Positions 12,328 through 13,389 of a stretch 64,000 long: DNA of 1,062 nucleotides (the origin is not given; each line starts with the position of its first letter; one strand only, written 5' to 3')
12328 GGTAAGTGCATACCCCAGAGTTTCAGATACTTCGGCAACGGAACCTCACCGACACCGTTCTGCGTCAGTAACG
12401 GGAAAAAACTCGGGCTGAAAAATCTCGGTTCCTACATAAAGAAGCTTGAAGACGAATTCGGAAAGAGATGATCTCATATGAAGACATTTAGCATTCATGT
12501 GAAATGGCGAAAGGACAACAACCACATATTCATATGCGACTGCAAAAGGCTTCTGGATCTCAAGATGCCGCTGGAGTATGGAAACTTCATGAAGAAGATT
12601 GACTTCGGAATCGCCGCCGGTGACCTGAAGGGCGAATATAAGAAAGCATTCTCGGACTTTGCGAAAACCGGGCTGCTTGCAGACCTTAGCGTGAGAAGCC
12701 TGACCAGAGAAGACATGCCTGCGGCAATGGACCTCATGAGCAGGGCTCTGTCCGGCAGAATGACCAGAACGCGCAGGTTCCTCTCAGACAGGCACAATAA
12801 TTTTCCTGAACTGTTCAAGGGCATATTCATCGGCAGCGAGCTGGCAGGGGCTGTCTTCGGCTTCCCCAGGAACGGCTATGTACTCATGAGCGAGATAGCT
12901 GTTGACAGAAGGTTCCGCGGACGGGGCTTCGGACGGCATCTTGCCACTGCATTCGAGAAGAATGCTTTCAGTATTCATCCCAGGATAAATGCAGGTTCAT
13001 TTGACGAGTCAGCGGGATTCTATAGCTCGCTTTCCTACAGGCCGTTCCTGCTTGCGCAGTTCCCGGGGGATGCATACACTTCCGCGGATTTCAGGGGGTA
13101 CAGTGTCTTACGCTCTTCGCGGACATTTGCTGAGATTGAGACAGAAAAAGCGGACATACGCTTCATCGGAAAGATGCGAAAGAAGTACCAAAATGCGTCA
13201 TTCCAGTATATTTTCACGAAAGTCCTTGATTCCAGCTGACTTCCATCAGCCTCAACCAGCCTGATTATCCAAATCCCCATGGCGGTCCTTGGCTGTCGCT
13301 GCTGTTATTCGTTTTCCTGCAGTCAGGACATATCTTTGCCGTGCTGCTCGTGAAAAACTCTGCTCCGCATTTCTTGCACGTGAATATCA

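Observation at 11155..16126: Candidate archaeal RiPP / peptide-derived-cofactor locus: small ORF, rSAM-SPASM, PqqD-like-GNAT fusion, TldD-type peptidase and methyltransferase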

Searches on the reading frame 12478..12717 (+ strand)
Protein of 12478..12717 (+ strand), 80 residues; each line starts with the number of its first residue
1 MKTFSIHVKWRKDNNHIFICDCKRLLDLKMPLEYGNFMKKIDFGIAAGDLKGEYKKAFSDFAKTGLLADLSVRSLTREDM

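Call 25: search_protein_families(library=ncbifam, proteins=[window:12478-12717:+], max_evalue=1)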
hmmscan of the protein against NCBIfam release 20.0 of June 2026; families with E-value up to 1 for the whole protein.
seq(80 aa): 0 families

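Call 26: search_protein_families(library=pfam, proteins=[window:12478-12717:+], max_evalue=10)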
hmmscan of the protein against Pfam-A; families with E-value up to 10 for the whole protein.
seq(80 aa): 0 families

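Call 43: predict_structure(alignment_id=A4)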
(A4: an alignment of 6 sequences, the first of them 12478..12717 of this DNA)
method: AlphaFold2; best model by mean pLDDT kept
length: 80 residues; sequences in the alignment: 6
mean_pLDDT: 89.8   pTM: 0.70
mean pLDDT of the five models: 89.8, 89.4, 86.9, 84.3, 53.8
residues with pLDDT >= 90: 58; 70-90: 20; 50-70: 2; < 50: 0
segments of 3 or more residues with pLDDT < 50: none
pLDDT, mean of each block of 10 residues (from residue 1): 93 93 88 93 90 92 92 77
secondary structure, 60 per line:
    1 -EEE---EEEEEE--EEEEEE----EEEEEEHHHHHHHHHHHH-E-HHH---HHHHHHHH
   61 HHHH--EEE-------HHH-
elements in order: E2-4 E8-13 E16-21 E26-31 H32-43 H53-64 E67-69
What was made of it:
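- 12478..12711 (+): RRE-like domain (residues 1-78) of the fusion protein: three to four beta-strands followed by helices. Motif HVKWRKD….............. AF2 pLDDT 89.8 (call 43).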

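Call 46: fold_search(model_id=the predicted structure, library=pdb)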
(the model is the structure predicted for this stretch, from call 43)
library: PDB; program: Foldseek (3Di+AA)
matches with E <= 10: 788; with E <= 0.001: 0
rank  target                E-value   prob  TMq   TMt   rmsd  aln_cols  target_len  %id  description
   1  5v1v_A                1.4e-02  1.00  0.61  0.56   5.0        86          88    8  TbiB1 in Complex with the TbiA(alpha) Leader Peptide (released 2018-09-05)
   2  4v1u_B                1.6e-02  1.00  0.59  0.08   3.9        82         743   10  Heterocyclase in complex with substrate and Cofactor (released 2015-01-14)
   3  5v1u_B                4.8e-02  0.99  0.59  0.56   4.9        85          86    8  TbiB1 in Complex with the TbiA(beta) Leader Peptide (released 2018-09-05)
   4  5v1u_A                5.2e-02  0.99  0.56  0.54   4.7        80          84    9  TbiB1 in Complex with the TbiA(beta) Leader Peptide (released 2018-09-05)
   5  8pz5_A                7.2e-02  0.99  0.62  0.14   4.3        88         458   15  Structure of ThcOx, solved at wavelength 3.099 A (released 2023-10-25)
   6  8t19_A                7.7e-02  0.99  0.59  0.56   3.4        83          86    7  RiPP precursor peptide recognition element (RRE) domain of Ocin-ThiF-like partner protein, PbtF, bound to an 8 residue (released 2024-06-12)
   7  5v1s_B                7.7e-02  0.97  0.58  0.13   7.1        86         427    9  Crystal structure of Streptococcus suis SuiB bound to S-adenosylmethionine (released 2017-08-30)
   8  5v1q_B                1.1e-01  0.95  0.57  0.13   6.1        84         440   10  Crystal structure of Streptococcus suis SuiB (released 2017-08-30)
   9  5lq4_A                1.1e-01  0.95  0.54  0.12   3.6        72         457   11  The Structure of ThcOx, the First Oxidase Protein from the Cyanobactin Pathways (released 2016-11-09)
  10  5lq4_B                1.4e-01  0.85  0.51  0.12   3.6        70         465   13  The Structure of ThcOx, the First Oxidase Protein from the Cyanobactin Pathways (released 2016-11-09)
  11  6jx3_B                3.5e-01  0.87  0.57  0.54   4.8        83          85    7  Lasso peptide synthetase B1 complexed with the leader peptide (released 2019-06-26)
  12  6gri_2                3.7e-01  0.66  0.50  0.20   4.0        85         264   10  E. coli Microcin synthetase McbBCD complex (released 2019-01-30)
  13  6edt_M                4.2e-01  0.20  0.32  0.19  10.5        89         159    8  Mycobacterium tuberculosis RNAP open promoter complex with RbpA/CarD and AP3 promoter (released 2018-11-21)
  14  5v1u_C                4.8e-01  0.80  0.59  0.56   4.5        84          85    8  TbiB1 in Complex with the TbiA(beta) Leader Peptide (released 2018-09-05)
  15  5v1u_D                6.7e-01  0.72  0.57  0.56   4.3        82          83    8  TbiB1 in Complex with the TbiA(beta) Leader Peptide (released 2018-09-05)
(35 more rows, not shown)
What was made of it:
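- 12478..12711 (+): Foldseek top hits are RREs (call 46).
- In the Foldseek PDB search, 14 of the top 15 hits contain an RRE or leader-binding domain, including two RREs solved with bound leader peptide (call 46).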

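Call 61: search_protein_representatives(protein=window:12478-12717:+)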
Query: 80 residues. Proteins with E-value up to 0.001 (for the whole library): 30; up to 1e-10: 9; up to 1e-30: 1. The best 30 are listed.
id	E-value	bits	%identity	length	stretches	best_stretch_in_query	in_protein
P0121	9.4e-47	172.3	100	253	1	1-80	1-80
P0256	4.0e-18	81.2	54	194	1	1-78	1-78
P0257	8.3e-16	73.9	49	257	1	3-79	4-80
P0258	2.0e-15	72.6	42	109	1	2-79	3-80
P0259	1.2e-14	70.2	48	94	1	1-79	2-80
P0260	2.6e-14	69.1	49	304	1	6-79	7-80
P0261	1.1e-11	60.8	42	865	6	33-80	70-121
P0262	1.2e-11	60.6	42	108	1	4-79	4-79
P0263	1.8e-11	60.0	51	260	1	3-78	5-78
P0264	3.4e-10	56.0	53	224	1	1-75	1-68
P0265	3.6e-10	55.9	39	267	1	3-78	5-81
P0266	4.7e-10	55.6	41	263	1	1-78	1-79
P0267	1.5e-08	50.8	42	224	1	16-77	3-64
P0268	3.2e-08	49.7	36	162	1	3-79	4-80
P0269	3.7e-07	46.4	31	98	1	5-72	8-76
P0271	6.0e-07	45.7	37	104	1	4-70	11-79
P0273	1.5e-06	44.4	32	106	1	5-69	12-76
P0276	4.5e-06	42.9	39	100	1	1-72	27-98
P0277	9.6e-06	41.9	35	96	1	6-70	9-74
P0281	2.2e-04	37.5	36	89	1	4-56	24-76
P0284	5.6e-04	36.3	27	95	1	5-70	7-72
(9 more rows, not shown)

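Call 62: search_protein_families(library=pfam, proteins=[P0258, P0259, P0262, P0269, P0271, P0273, P0276, P0277, P0284, P0281], max_evalue=1)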
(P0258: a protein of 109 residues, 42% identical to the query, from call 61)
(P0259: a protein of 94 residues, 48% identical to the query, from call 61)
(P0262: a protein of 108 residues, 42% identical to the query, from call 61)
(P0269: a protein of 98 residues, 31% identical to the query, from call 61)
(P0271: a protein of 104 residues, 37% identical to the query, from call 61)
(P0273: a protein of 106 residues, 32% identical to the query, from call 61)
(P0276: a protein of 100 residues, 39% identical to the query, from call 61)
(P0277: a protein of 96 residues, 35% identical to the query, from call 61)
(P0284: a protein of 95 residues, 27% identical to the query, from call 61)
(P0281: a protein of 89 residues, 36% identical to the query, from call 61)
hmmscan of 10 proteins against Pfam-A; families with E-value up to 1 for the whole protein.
P0258 (109 aa): 1 family
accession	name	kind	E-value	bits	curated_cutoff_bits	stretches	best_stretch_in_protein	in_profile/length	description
PF22896.3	OB_RNR_1st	-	0.0014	19.2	28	1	38-81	2-43/99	Ribonuclease R, OB first domain, N-terminal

P0259 (94 aa): 0 families

P0262 (108 aa): 0 families

P0269 (98 aa): 0 families

P0271 (104 aa): 0 families

P0273 (106 aa): 0 families

P0276 (100 aa): 2 families
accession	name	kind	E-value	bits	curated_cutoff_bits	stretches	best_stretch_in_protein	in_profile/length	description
PF18419.6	ATP-grasp_6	-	0.024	14.7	25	1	65-83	13-31/54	ATP-grasp-like domain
PF07517.20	SecA_DEAD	-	0.11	12.1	24.6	1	9-86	144-213/290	SecA DEAD-like domain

P0277 (96 aa): 0 families

P0284 (95 aa): 1 family
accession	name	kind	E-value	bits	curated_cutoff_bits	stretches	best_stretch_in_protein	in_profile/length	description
PF03849.19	Tfb2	-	0.18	11.1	34.5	1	43-78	228-263/358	Transcription factor Tfb2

P0281 (89 aa): 0 families

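Call 65: search_solved_structures(query=A6, max_evalue=10, show_alignments=2)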
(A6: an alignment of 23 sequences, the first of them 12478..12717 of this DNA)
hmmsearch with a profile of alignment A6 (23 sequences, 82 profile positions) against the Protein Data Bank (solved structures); distinct sequences matched with E-value up to 10: 3.
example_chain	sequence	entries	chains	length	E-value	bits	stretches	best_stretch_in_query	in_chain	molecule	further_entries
7ar9_X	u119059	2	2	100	0.44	13.8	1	3-30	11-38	PGIV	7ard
5e25_A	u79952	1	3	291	0.55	13.4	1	23-54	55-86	branched-chain aminotransferase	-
5cm0_A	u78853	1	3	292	0.55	13.4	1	23-54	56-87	Branched-chain transaminase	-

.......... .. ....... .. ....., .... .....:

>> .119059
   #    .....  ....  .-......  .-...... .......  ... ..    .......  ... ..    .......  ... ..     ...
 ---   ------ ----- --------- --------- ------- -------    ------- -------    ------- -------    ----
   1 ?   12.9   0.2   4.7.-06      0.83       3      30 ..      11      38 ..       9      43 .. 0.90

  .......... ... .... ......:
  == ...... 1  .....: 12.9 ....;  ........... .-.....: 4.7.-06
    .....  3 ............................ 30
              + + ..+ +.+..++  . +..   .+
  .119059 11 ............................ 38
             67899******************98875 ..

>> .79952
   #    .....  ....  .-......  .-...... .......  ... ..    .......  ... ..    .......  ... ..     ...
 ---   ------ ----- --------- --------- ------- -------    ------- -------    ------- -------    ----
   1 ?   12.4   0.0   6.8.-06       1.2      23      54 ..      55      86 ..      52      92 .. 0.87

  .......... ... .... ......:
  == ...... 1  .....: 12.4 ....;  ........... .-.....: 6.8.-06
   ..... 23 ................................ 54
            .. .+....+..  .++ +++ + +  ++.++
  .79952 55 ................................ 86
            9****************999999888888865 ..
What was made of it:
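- On PqqD family (Pfam PF05402): A family profile finds no RRE among PDB sequences (call 65).
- Tried and rejected: A profile of 23 N-domains gave only chance hits (call 65).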

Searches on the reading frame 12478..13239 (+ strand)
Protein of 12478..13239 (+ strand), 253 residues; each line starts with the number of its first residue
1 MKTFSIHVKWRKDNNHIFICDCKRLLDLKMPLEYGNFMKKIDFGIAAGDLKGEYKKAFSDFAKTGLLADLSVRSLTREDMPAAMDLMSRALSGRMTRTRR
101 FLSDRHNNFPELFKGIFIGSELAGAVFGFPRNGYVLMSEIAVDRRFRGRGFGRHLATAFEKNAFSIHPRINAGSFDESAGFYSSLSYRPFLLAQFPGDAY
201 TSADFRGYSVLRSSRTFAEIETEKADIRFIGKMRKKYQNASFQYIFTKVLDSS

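Call 3: search_protein_families(library=pfam, proteins=[window:12478-13239:+], max_evalue=0.1)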
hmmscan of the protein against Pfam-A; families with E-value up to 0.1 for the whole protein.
window:12478-13239:+ (253 aa): 5 families
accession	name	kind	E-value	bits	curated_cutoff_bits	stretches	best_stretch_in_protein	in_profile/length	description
PF00583.31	Acetyltransf_1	-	1.5e-05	25.7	20.7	1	104-165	26-90/116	Acetyltransferase (GNAT) family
PF13508.13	Acetyltransf_7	-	0.00031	21.5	27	1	122-188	14-83/84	Acetyltransferase (GNAT) domain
PF13673.13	Acetyltransf_10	-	0.0017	18.7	23.6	1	113-188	33-108/128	Acetyltransferase (GNAT) domain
PF08445.16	FR47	-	0.074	13.5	22.1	0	125-161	12-48/86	FR47-like protein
PF14542.12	Acetyltransf_CG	-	0.082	13.5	30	0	130-159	20-49/80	GCN5-related N-acetyl-transferase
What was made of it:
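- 12712..13239 (+): GNAT acyltransferase domain (residues 79-253) with the acyl-CoA motif R-G-R-G-F-G. Pfam PF00583 above cutoff (call 3).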

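Call 4: search_protein_families(library=ncbifam, proteins=[window:12478-13239:+], max_evalue=0.1)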
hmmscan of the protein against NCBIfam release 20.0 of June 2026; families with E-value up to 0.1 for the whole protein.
window:12478-13239:+ (253 aa): 1 family
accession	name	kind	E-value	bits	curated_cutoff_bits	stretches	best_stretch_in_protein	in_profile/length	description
NF002959.0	PRK03624.1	equivalog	0.055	13.2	124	1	71-164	8-102/147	GNAT family acetyltransferase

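Call 16: find_homologous_proteins(query=window:12478-13239:+)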
Query window:12478-13239:+ (253 aa): 6 proteins with E <= 0.001 among 759 candidates.
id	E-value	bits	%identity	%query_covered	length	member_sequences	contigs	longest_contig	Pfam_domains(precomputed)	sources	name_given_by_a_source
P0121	6.2e-165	565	100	100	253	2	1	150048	PF00583.32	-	-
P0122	5.3e-75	270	52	98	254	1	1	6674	PF13673.14,PF13508.14,PF00583.32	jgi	jgi:GNAT superfamily N-acetyltransferase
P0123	4.3e-70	254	47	99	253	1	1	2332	PF13673.14,PF13508.14,PF00583.32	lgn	-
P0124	1.0e-68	250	49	100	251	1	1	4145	PF13673.14,PF13508.14,PF00583.32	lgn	-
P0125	1.9e-57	213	43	98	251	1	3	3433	PF13673.14,PF13508.14,PF00583.32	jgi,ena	-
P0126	1.4e-51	193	39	99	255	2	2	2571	PF13673.14,PF13508.14,PF00583.32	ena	-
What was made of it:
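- Tried and rejected: The word-indexed search returned only 6 proteins (call 16).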

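Call 34: predict_structure(alignment_id=A3)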
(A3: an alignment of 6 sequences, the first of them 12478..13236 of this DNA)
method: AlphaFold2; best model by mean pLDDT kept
length: 253 residues; sequences in the alignment: 6
mean_pLDDT: 91.5   pTM: 0.86
mean pLDDT of the five models: 91.5, 90.8, 90.8, 89.4, 77.2
residues with pLDDT >= 90: 191; 70-90: 60; 50-70: 0; < 50: 2
segments of 3 or more residues with pLDDT < 50: none
pLDDT, mean of each block of 10 residues (from residue 1): 93 92 86 93 91 93 94 97 94 86 96 97 97 94 90 96 96 84 92 89 87 91 88 91 92 52
secondary structure, 60 per line:
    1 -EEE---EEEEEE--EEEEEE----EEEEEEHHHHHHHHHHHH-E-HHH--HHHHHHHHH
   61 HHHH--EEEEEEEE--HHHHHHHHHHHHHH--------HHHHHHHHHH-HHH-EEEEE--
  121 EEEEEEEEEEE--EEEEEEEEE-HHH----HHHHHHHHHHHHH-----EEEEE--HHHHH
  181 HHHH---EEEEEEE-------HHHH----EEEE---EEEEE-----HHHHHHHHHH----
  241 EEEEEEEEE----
elements in order: E2-4 E8-13 E16-21 E26-31 H32-43 H52-64 E67-74 H77-90 H99-108 E114-118 E121-131 E134-142 H151-163 E169-173 H176-184 E188-194 H202-205 E210-213 E217-221 H227-236 E241-249
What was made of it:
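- RRE: confident models (calls 34, 43).
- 12712..13239 (+): AF2 full-length model pLDDT 91.5 (call 34).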

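Call 37: fold_search(model_id=the predicted structure, library=pdb)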
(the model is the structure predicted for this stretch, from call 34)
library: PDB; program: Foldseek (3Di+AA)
matches with E <= 10: 1031; with E <= 0.001: 401
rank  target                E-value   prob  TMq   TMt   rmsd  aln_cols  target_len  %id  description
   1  4pv6_I                1.0e-07  1.00  0.43  0.68   5.6       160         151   21  Crystal Structure Analysis of Ard1 from Thermoplasma volcanium (released 2015-01-21)
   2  1l0c                  1.4e-07  1.00  0.44  0.66   5.8       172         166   20  Investigation of the Roles of Catalytic Residues in Serotonin N-Acetyltransferase (released 2002-06-19)
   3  4pv6_A                1.7e-07  1.00  0.49  0.79   4.0       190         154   16  Crystal Structure Analysis of Ard1 from Thermoplasma volcanium (released 2015-01-21)
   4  4pv6_J                1.7e-07  1.00  0.46  0.73   5.3       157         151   18  Crystal Structure Analysis of Ard1 from Thermoplasma volcanium (released 2015-01-21)
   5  4pv6_C                2.1e-07  1.00  0.49  0.78   3.7       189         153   16  Crystal Structure Analysis of Ard1 from Thermoplasma volcanium (released 2015-01-21)
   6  1cjw                  2.8e-07  1.00  0.44  0.65   5.4       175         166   20  SEROTONIN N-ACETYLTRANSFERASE COMPLEXED WITH A BISUBSTRATE ANALOG (released 1999-05-06)
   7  4pv6_E                3.0e-07  1.00  0.47  0.75   5.1       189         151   17  Crystal Structure Analysis of Ard1 from Thermoplasma volcanium (released 2015-01-21)
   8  4pv6_F                4.8e-07  1.00  0.45  0.73   5.3       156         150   19  Crystal Structure Analysis of Ard1 from Thermoplasma volcanium (released 2015-01-21)
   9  4pv6_B                5.4e-07  1.00  0.45  0.73   5.5       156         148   19  Crystal Structure Analysis of Ard1 from Thermoplasma volcanium (released 2015-01-21)
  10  4pv6_L                5.4e-07  1.00  0.43  0.70   5.5       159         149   19  Crystal Structure Analysis of Ard1 from Thermoplasma volcanium (released 2015-01-21)
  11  6ag4                  5.7e-07  1.00  0.44  0.68   5.8       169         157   13  Crystal structure of Ard1 N-terminal acetyltransferase H88A/E127A mutant from Sulfolobus solfataricus (released 2019-08-14)
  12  1wwz_A                5.7e-07  1.00  0.40  0.61   6.9       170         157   12  Crystal structure of PH1933 from Pyrococcus horikoshii OT3 (released 2005-02-01)
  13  4pv6_D                6.5e-07  1.00  0.44  0.73   5.5       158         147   19  Crystal Structure Analysis of Ard1 from Thermoplasma volcanium (released 2015-01-21)
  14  1ib1_E                6.5e-07  1.00  0.44  0.60   6.1       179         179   18  CRYSTAL STRUCTURE OF THE 14-3-3 ZETA:SEROTONIN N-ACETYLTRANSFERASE COMPLEX (released 2001-05-02)
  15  2r8v                  7.3e-07  1.00  0.41  0.26   7.4       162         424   17  Native structure of N-acetylglutamate synthase from Neisseria gonorrhoeae (released 2008-01-15)
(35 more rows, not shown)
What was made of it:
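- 12712..13239 (+): Closest structures are Ard1/Naa-type N-alpha-acetyltransferases (call 37).
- On GNAT acyltransferases: Fold matches to Ard1/Naa50, E about 1e-7 (call 37).
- Tried and rejected: GNAT hits swamped the list (call 37).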
